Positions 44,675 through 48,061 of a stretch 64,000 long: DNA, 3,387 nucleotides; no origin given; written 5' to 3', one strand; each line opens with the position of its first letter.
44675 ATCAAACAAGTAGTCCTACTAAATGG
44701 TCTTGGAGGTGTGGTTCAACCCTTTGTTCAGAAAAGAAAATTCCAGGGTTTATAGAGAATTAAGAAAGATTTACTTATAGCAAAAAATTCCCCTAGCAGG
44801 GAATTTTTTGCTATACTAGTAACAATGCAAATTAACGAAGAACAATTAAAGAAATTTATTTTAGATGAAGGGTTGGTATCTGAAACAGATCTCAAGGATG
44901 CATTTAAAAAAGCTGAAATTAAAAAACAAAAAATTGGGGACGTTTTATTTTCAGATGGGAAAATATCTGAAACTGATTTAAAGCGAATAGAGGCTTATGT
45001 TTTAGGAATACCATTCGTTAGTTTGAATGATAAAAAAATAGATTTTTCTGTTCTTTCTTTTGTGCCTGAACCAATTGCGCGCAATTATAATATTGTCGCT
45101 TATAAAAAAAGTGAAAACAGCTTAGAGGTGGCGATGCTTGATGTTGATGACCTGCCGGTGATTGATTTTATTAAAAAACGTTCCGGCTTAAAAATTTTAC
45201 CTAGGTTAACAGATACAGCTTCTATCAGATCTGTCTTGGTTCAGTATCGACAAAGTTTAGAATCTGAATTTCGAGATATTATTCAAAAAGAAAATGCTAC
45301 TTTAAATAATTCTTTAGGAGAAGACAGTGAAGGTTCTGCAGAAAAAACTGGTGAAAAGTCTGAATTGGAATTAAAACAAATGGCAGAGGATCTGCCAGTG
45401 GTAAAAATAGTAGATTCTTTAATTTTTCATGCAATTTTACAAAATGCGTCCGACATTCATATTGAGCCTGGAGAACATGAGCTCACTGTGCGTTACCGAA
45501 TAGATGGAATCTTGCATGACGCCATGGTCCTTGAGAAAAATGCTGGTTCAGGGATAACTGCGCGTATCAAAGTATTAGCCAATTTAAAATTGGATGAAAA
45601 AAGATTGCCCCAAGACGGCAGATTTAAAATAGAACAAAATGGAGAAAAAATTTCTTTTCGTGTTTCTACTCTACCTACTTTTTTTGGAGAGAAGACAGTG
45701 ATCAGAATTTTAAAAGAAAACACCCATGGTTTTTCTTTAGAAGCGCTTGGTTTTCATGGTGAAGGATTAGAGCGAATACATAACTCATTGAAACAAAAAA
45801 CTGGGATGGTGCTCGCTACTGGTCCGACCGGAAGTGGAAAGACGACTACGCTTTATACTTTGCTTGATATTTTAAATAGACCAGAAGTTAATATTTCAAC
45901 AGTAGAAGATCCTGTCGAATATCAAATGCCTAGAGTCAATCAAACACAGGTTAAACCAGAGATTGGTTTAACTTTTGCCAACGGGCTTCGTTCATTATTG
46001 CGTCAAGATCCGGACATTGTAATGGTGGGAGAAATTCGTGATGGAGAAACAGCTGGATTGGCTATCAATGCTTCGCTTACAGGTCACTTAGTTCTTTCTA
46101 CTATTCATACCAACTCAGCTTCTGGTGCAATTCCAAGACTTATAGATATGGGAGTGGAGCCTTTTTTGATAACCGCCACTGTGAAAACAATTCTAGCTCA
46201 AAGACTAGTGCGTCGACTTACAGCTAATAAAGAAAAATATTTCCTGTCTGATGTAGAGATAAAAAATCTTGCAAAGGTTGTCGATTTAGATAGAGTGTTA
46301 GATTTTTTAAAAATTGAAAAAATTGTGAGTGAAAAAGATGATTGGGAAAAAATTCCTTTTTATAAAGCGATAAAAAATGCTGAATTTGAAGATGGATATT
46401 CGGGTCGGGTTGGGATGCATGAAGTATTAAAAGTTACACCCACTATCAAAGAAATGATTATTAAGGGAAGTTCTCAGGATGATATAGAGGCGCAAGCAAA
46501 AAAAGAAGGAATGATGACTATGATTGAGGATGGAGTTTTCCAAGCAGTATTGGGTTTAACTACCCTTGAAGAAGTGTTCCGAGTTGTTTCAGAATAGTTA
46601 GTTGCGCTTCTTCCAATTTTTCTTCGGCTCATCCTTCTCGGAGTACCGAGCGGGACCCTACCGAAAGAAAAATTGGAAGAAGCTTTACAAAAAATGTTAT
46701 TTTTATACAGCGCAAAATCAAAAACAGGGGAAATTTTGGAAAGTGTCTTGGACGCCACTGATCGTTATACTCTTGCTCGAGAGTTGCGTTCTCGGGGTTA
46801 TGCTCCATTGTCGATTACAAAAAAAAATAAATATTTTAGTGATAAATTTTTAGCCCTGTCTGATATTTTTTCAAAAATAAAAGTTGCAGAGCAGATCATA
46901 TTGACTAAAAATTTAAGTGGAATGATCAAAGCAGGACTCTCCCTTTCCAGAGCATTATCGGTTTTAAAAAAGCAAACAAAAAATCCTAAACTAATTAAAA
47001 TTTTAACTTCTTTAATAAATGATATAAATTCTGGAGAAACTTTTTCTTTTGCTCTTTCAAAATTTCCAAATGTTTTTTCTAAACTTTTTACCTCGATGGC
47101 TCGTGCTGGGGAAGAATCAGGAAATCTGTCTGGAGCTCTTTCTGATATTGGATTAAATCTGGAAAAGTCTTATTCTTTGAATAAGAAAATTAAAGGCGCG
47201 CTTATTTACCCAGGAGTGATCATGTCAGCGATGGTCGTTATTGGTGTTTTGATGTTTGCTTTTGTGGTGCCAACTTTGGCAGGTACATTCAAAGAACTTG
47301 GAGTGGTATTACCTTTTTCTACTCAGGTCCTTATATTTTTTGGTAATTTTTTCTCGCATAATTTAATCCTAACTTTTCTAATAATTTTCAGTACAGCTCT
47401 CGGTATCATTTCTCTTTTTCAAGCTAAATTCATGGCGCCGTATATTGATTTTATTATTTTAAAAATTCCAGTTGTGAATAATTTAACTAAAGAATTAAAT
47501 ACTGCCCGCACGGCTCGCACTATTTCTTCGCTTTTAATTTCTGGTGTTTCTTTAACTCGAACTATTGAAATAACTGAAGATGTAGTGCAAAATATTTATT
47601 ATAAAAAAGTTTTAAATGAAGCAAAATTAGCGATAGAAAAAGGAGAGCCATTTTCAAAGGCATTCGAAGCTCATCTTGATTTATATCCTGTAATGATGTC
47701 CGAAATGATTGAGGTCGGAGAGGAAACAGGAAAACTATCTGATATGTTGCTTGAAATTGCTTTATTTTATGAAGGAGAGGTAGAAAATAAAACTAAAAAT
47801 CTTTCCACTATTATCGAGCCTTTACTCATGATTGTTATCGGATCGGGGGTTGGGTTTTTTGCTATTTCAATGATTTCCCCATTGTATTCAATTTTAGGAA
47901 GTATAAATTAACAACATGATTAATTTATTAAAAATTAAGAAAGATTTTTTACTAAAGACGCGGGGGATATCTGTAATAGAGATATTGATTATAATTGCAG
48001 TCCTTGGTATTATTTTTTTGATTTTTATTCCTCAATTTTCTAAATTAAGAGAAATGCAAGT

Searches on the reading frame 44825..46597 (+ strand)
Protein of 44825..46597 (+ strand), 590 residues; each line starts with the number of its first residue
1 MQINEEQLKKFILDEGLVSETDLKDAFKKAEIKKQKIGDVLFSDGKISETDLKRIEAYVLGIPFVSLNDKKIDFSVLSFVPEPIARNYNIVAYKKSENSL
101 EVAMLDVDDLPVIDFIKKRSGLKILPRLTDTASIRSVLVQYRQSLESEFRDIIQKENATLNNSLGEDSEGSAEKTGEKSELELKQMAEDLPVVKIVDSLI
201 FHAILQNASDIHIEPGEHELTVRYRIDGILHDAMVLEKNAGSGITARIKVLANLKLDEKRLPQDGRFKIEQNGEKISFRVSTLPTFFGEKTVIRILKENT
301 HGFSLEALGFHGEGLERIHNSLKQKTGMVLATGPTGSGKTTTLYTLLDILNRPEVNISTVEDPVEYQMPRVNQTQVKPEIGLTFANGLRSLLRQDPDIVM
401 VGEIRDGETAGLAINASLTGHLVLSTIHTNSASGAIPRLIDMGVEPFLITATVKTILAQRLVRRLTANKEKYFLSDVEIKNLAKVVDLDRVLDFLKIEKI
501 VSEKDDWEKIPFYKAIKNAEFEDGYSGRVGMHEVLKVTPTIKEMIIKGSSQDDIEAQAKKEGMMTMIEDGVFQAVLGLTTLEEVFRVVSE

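Call 75: search_protein_families(library=pfam, proteins=[window:44825-46597:+], max_evalue=0.001)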
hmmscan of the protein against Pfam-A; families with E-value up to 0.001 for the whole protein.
window:44825-46597:+ (590 aa): 3 families
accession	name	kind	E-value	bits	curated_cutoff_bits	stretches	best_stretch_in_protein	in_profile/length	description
PF00437.27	T2SSE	-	2.7e-121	405.2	24.9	1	187-586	3-370/370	Type II/IV secretion system protein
PF05157.20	MshEN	-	1.5e-12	47.8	23.1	1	60-147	1-89/90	MshEN domain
PF13401.12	AAA_22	-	0.00071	20.3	27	0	325-361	4-40/130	AAA domain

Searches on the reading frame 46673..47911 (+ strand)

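Call 75: search_protein_families(library=pfam, proteins=[window:46673-47911:+], max_evalue=0.001)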
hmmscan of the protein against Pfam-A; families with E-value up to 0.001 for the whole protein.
window:46673-47911:+ (412 aa): 1 family
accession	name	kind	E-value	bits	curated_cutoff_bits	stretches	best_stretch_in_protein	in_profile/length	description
PF00482.28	T2SSF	-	7.7e-54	181.4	25.2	2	78-200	2-125/125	Type II secretion system (T2SS), protein F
